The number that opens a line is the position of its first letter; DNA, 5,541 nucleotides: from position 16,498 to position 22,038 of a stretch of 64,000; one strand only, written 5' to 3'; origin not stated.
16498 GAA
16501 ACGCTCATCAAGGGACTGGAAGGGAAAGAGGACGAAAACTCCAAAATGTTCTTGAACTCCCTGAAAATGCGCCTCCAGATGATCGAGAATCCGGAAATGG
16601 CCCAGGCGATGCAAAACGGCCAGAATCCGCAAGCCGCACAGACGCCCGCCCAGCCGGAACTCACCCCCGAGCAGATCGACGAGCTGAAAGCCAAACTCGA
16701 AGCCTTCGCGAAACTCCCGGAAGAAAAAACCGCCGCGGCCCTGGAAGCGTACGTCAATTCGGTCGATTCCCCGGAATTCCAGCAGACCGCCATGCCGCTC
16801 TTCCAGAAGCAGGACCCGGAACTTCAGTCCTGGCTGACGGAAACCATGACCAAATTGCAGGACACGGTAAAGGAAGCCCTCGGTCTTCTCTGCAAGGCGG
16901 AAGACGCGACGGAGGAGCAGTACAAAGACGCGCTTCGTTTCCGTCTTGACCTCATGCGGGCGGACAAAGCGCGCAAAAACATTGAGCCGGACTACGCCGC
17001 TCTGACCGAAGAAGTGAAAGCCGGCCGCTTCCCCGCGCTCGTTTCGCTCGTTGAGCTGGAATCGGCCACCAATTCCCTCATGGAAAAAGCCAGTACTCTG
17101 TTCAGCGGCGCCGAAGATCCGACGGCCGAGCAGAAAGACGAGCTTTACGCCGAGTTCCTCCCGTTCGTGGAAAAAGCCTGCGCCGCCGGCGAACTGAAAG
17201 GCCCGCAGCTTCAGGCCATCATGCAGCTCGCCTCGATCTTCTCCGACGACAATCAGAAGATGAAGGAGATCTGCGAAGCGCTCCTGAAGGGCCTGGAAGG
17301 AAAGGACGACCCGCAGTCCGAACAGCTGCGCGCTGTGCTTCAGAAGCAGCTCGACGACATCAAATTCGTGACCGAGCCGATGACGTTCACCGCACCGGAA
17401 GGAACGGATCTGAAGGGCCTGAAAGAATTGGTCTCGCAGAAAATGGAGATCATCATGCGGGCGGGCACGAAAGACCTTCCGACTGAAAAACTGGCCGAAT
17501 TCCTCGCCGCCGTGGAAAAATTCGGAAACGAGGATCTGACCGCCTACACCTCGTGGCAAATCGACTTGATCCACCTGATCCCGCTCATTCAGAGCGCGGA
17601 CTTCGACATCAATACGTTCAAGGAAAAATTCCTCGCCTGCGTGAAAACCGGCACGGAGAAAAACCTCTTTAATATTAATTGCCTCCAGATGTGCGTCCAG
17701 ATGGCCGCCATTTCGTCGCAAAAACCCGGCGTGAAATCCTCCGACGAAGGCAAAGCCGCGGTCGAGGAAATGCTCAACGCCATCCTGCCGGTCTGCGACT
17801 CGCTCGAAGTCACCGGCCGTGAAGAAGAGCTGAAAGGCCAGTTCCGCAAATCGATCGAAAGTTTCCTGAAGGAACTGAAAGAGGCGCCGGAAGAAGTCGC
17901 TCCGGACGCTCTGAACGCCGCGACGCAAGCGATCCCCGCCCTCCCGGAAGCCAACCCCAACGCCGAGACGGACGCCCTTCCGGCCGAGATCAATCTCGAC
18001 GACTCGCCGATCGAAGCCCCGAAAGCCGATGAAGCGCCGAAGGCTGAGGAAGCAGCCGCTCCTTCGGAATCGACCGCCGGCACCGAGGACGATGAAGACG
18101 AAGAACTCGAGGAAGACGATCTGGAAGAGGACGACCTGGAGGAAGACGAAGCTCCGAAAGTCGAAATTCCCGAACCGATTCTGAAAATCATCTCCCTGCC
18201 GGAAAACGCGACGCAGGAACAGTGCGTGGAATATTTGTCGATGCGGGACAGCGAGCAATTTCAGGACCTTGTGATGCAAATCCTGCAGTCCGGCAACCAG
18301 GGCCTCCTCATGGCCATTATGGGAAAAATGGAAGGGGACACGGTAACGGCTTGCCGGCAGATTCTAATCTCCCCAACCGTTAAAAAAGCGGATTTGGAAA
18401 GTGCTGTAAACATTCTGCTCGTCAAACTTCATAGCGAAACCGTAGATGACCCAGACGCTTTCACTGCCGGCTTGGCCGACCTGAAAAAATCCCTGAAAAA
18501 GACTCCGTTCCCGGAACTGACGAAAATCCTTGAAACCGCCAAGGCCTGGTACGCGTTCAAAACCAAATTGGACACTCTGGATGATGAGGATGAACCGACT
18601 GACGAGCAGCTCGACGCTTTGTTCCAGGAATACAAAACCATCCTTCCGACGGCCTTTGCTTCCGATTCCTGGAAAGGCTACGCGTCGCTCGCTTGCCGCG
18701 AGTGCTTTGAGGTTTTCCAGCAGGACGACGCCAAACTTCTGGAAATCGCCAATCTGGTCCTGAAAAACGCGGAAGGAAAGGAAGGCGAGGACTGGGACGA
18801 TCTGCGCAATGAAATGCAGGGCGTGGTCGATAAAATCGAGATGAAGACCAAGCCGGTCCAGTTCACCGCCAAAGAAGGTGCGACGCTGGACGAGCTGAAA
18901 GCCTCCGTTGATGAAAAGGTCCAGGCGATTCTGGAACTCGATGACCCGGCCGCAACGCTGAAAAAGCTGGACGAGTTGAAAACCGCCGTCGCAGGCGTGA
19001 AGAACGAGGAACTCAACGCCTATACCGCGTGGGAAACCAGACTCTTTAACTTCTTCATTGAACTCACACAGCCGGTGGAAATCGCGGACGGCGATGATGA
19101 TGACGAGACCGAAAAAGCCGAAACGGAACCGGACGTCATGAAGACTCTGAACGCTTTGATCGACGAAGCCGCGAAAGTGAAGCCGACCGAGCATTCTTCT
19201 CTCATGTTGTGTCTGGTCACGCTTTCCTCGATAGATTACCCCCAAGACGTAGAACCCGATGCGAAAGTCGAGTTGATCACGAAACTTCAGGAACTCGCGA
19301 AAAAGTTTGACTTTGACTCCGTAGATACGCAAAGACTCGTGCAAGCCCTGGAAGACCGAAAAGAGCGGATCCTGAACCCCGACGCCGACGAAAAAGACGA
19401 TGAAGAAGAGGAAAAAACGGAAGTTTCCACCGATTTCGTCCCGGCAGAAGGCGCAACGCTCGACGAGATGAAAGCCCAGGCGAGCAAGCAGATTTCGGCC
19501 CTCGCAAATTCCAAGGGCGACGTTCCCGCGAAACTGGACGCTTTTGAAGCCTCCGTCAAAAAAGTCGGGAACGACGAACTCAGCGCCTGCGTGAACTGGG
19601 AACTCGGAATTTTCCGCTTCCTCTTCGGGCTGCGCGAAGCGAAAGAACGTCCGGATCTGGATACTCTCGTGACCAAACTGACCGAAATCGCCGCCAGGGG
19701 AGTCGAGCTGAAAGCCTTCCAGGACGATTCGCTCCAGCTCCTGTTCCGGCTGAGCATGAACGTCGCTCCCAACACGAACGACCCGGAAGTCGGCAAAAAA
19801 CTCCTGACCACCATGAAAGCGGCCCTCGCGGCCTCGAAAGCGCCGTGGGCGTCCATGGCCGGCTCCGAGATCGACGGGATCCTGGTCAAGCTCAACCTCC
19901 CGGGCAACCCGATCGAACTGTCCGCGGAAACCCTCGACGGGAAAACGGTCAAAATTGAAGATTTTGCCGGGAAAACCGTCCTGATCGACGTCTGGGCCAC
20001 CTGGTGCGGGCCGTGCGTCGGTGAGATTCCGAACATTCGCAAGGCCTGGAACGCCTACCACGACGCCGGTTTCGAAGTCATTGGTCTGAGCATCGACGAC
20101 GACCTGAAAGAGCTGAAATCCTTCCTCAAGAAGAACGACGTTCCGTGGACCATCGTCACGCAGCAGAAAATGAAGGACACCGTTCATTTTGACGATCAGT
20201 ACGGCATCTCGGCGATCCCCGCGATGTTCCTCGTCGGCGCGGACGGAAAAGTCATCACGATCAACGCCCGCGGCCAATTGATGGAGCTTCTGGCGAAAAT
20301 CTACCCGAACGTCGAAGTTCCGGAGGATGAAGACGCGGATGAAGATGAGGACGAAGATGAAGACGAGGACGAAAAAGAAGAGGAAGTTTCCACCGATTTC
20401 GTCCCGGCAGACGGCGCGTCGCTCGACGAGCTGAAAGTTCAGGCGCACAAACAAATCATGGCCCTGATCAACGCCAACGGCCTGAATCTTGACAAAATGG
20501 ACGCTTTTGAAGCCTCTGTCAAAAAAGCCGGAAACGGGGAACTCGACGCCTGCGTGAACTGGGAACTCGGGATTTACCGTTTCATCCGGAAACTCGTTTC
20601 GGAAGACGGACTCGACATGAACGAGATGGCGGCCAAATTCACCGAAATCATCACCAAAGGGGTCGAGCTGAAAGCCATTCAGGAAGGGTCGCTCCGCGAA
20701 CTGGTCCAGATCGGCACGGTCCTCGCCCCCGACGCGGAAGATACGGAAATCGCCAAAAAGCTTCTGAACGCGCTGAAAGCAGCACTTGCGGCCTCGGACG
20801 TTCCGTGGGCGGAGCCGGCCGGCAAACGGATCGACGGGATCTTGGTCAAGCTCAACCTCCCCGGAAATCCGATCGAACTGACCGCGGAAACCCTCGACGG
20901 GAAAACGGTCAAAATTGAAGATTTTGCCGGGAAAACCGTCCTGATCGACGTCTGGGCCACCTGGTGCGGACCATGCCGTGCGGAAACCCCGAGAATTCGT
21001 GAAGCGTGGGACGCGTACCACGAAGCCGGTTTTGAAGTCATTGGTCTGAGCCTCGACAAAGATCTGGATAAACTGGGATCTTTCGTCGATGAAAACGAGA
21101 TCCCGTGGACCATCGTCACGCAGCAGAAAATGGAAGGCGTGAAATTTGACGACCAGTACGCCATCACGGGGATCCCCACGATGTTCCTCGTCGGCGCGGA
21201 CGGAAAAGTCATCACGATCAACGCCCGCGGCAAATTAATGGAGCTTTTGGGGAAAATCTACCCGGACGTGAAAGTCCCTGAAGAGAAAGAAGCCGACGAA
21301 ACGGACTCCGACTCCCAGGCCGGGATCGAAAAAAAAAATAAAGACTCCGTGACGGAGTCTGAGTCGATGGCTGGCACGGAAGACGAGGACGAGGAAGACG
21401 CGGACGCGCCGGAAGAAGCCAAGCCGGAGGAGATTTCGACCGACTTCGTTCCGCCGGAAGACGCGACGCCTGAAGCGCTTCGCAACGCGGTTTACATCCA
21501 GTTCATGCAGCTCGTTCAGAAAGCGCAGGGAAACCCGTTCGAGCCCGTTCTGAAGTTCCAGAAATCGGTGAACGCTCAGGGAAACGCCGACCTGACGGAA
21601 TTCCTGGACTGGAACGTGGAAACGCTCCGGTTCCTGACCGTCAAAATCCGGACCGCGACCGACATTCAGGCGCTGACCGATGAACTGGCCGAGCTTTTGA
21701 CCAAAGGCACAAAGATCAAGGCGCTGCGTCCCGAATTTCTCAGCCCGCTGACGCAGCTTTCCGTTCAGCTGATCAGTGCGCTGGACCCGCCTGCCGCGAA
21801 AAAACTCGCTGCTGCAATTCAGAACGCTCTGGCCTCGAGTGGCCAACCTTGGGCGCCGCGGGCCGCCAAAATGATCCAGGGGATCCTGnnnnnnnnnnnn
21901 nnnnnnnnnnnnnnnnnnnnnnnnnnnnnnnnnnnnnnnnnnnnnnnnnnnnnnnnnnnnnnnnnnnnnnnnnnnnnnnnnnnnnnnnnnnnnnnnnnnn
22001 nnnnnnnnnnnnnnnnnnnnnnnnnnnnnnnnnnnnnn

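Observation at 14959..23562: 2,867-aa lipoprotein carrying four extracytoplasmic thioredoxin (TlpA/ResA-like) domains on a repetitive helical scaffold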

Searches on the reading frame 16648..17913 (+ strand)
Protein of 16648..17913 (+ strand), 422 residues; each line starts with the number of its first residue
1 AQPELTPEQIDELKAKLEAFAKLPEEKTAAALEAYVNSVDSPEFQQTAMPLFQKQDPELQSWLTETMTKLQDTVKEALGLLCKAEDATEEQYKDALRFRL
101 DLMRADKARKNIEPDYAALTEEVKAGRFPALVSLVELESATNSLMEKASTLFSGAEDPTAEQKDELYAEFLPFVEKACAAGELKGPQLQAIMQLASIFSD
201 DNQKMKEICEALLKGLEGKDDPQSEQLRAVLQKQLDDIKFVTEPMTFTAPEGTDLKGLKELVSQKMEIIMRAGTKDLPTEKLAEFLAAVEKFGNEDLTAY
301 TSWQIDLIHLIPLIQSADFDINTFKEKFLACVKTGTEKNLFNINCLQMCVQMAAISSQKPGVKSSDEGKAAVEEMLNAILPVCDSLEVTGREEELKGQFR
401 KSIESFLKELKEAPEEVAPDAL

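Call 42: find_related_loci(query=A3, collection=genome_contigs, flank=10000)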
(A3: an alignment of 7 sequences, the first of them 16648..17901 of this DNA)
Query A3 (418 aa) in genome_contigs; peptide patterns used: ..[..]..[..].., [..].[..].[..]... (x = any residue, [..] = any of these).
136 stretches matched a pattern; 8 encode a relative of the query (tblastn E <= 1e-3); 8 distinct loci.
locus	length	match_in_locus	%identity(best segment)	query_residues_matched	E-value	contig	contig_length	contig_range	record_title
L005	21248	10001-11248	86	2-417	0e+0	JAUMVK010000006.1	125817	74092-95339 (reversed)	MAG: Thermoguttaceae bacterium isolate S12M_St_32 NODE_55_length_125817_cov_34.609858, whole genome shotgun sequence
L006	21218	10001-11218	62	1-411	3e-175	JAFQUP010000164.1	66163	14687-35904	MAG: Thermoguttaceae bacterium isolate RGIG2165 Goat_Colon.Co__c2034898, whole genome shotgun sequence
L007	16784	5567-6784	61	1-411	2e-168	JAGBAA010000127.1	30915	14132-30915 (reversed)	MAG: Thermoguttaceae bacterium isolate RGIG8929 Water_deer_Rectum-1__c361012, whole genome shotgun sequence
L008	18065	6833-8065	60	1-417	2e-169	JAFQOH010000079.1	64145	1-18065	MAG: Thermoguttaceae bacterium isolate RGIG2001 Goat_Colon-1__c283018, whole genome shotgun sequence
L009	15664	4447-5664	59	1-411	8e-165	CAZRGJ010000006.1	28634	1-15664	MAG TPA_asm: uncultured Planctomycetaceae bacterium isolate SRP315200_co1_900 genome assembly, contig: NODE_2492_length_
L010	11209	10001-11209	61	1-405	4e-164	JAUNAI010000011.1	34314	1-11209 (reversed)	MAG: Planctomycetia bacterium isolate S19M_St_30 NODE_219_length_34314_cov_11.888380, whole genome shotgun sequence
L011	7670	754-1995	57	1-418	6e-159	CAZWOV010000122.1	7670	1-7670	MAG TPA_asm: uncultured Planctomycetaceae bacterium isolate SRP225648_co1_244 genome assembly, contig: NODE_24439_length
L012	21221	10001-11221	61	1-417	1e-157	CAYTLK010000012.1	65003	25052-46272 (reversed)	MAG TPA_asm: uncultured Planctomycetaceae bacterium isolate SRP192927_co1_337 genome assembly, contig: NODE_516_length_6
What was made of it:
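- Tried and rejected: It was repeated with the ortholog alignment A3 (call 42).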

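Call 56: predict_structure(alignment_id=A4)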
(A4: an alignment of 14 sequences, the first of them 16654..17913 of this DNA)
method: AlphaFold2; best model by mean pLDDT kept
length: 420 residues; sequences in the alignment: 14
mean_pLDDT: 90.8   pTM: 0.73
mean pLDDT of the five models: 90.8, 90.5, 90.1, 90.0, 89.9
residues with pLDDT >= 90: 320; 70-90: 85; 50-70: 7; < 50: 8
segments of 3 or more residues with pLDDT < 50: 413-420
pLDDT, mean of each block of 10 residues (from residue 1): 87 94 94 93 93 92 93 95 95 94 90 96 95 95 93 87 96 94 91 91 96 93 94 88 88 92 86 77 95 95 92 90 96 92 92 91 91 95 88 93 90 43
secondary structure, 60 per line:
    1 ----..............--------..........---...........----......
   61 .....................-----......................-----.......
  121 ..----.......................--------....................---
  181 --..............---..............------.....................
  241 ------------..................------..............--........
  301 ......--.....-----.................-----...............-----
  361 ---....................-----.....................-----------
elements in order: H5-18 H27-36 H40-50 H55-81 H87-108 H114-122 H127-149 H158-177 H183-196 H200-213 H220-240 H253-270 H277-290 H293-306 H309-313 H319-335 H341-355 H364-383 H389-409
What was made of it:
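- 16660..17373 (+): Helical module A3 (aa 568-805). The AF2 model of A3-B1 has pLDDT 90.8 and is all-alpha (call 56).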

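Call 58: fold_search(model_id=the predicted structure, library=pdb)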
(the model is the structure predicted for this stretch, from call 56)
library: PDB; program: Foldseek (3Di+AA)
matches with E <= 10: 680; with E <= 0.001: 0
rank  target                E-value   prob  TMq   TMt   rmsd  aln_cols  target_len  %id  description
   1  5h7c_A                4.5e-03  0.96  0.17  0.18  19.2       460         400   14  Crystal structure of a repeat protein with two Protein A-DHR14 repeat modules (released 2017-06-28)
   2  2pfv                  8.1e-03  0.89  0.19  0.15  27.1       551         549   10  S. cerevisiae Exo70 with additional residues to 2.1 Angrstrom resolution (released 2007-05-22)
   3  7rdr_A                8.1e-03  0.84  0.16  0.15  19.7       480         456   12  Circular tandem repeat protein with novel repeat topology and enhanced subunit contact surfaces (released 2021-09-01)
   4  8ro1_I                1.9e-02  0.47  0.13  0.09  23.6       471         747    9  Structure of the C. elegans Intron Lariat Spliceosome double-primed for disassembly (ILS'') (released 2024-08-07)
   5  4fj3_B                3.2e-02  0.99  0.21  0.35  19.7       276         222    8  14-3-3 isoform zeta in complex with a diphoyphorylated C-RAF peptide (released 2012-09-05)
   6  9rtt_Q                3.3e-02  0.77  0.19  0.11  20.5       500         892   10  Activated Elongation Complex with IWS1 and ELOF1 (released 2025-09-03)
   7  6af0_A                3.8e-02  0.60  0.17  0.10  19.0       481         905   12  Structure of Ctr9, Paf1 and Cdc73 ternary complex from Myceliophthora thermophila (released 2018-09-19)
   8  4n7g_A                4.1e-02  0.98  0.19  0.31  19.7       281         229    8  Crystal structure of 14-3-3zeta in complex with a peptide derived from ExoS (released 2014-02-19)
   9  2b1e                  4.3e-02  0.66  0.18  0.16  30.4       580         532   10  The structures of exocyst subunit Exo70p and the Exo84p C-terminal domains reveal a common motif (released 2005-11-01)
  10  5m35_A                4.7e-02  0.97  0.20  0.31  19.8       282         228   10  The molecular tweezer CLR01 stabilizes a disordered protein-protein interface (released 2017-11-15)
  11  9ew6_A                4.7e-02  0.94  0.18  0.28  20.1       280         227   10  Binary structure of 14-3-3s and BRAF phosphopeptide (pS365) (released 2025-04-16)
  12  4dhq                  4.9e-02  0.94  0.18  0.28  20.0       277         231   11  Small-molecule inhibitors of 14-3-3 protein-protein interactions from virtual screening (released 2013-07-31)
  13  4pjw_A                4.9e-02  0.94  0.29  0.18  16.1       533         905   12  crystal structure of human Stromal Antigen 2 (SA2) in complex with Sister Chromatid Cohesion protein 1 (Scc1), with bo (released 2014-08-27)
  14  2qna_A                5.3e-02  0.91  0.26  0.18  16.6       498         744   11  Crystal structure of human Importin-beta (127-876) in complex with the IBB-domain of Snurportin1 (1-65) (released 2008-04-08)
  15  3ea5_B                5.5e-02  0.94  0.26  0.18  14.9       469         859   10  Kap95p Binding Induces the Switch Loops of RanGDP to adopt the GTP-bound Conformation: Implications for Nuclear Import (released 2008-10-21)
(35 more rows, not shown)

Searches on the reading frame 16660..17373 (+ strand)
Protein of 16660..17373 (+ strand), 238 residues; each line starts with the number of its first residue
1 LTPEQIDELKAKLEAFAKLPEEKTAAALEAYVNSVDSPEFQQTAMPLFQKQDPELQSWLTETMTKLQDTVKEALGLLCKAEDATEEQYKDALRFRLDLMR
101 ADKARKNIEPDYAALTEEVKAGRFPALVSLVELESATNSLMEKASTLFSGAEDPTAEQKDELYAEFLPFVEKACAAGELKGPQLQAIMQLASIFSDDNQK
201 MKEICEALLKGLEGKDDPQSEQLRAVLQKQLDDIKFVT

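Call 69: search_protein_families(library=pfam, proteins=[window:16660-17373:+], max_evalue=1)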
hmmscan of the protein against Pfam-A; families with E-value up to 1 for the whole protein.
window:16660-17373:+ (238 aa): 2 families
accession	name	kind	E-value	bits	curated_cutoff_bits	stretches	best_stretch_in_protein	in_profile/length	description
PF07765.17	KIP1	-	0.032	14.8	33.9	1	51-100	8-57/74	KIP1-like protein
PF12688.13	TPR_5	-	0.18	12.5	24.2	0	70-107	54-91/119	Tetratrico peptide repeat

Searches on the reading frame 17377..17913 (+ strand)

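Call 69: search_protein_families(library=pfam, proteins=[window:17377-17913:+], max_evalue=1)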
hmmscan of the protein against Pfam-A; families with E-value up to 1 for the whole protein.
window:17377-17913:+ (179 aa): 2 families
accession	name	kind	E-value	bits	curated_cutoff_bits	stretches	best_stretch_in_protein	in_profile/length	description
PF01025.24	GrpE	-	0.083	13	25.8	1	123-169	54-103/165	GrpE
PF07464.16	ApoLp-III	-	0.086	13.4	36.3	1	83-176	21-112/146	Apolipophorin-III precursor (apoLp-III)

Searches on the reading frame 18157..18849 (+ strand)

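Call 69: search_protein_families(library=pfam, proteins=[window:18157-18849:+], max_evalue=1)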
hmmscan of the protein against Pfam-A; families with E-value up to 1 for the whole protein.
window:18157-18849:+ (231 aa): 1 family
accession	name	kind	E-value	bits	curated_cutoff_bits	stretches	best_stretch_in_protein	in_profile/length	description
PF09636.16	XkdW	-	0.16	12.2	24.6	1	143-161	36-54/57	XkdW protein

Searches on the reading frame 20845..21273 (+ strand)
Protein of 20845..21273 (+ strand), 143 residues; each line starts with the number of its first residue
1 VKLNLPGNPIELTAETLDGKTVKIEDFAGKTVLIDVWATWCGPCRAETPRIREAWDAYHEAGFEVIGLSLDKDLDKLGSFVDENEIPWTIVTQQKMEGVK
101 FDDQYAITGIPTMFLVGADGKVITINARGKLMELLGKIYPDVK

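Call 68: search_protein_families(library=ncbifam, proteins=[window:20845-21273:+], max_evalue=1e-8)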
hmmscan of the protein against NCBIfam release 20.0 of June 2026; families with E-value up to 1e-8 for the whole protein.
window:20845-21273:+ (143 aa): 7 families
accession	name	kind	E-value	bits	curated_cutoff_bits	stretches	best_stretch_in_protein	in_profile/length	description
NF002854.0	PRK03147.1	subfamily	4.7e-24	85.2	170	1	13-127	46-157/176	thiol-disulfide oxidoreductase ResA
NF047696.1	ThlDiSintTplARhiz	equivalog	4.5e-19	69.1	230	1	12-124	80-195/219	thiol:disulfide interchange protein TlpA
NF041202.1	StoA_CxxC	exception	4.7e-15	55.8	210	1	9-123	33-145/163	endospore biogenesis thiol-disulfide oxidoreductase StoA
TIGR00385.1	dsbE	subfamily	1e-12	48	123.15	1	21-123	54-151/173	DsbE family thiol:disulfide interchange protein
NF041054.1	WAxxUGC_long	equivalog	1.4e-10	41.1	300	1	11-117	86-189/354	ResA-like WAxxUGC motif-containing protein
TIGR01068.1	thioredoxin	equivalog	1.5e-10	41.1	96.8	0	30-73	15-57/101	thioredoxin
NF011941.0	PRK15412.1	equivalog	3.1e-09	36.6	359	1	28-122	67-155/185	thiol:disulfide interchange protein DsbE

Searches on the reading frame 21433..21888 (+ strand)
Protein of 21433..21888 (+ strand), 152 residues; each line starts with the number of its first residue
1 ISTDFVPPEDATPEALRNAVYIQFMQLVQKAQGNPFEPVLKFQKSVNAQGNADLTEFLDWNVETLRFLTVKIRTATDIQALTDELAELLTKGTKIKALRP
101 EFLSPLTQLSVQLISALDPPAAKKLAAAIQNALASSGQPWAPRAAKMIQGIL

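Call 69: search_protein_families(library=pfam, proteins=[window:21433-21888:+], max_evalue=1)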
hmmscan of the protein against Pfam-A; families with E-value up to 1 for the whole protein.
window:21433-21888:+ (152 aa): 2 families
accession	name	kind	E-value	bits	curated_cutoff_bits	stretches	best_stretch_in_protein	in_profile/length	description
PF07697.16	7TMR-HDED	-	0.079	13.4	27.6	1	34-133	33-119/224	7TM-HD extracellular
PF12236.14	Head-tail_con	-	0.54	9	27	0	73-113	371-409/489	Bacteriophage head to tail connecting protein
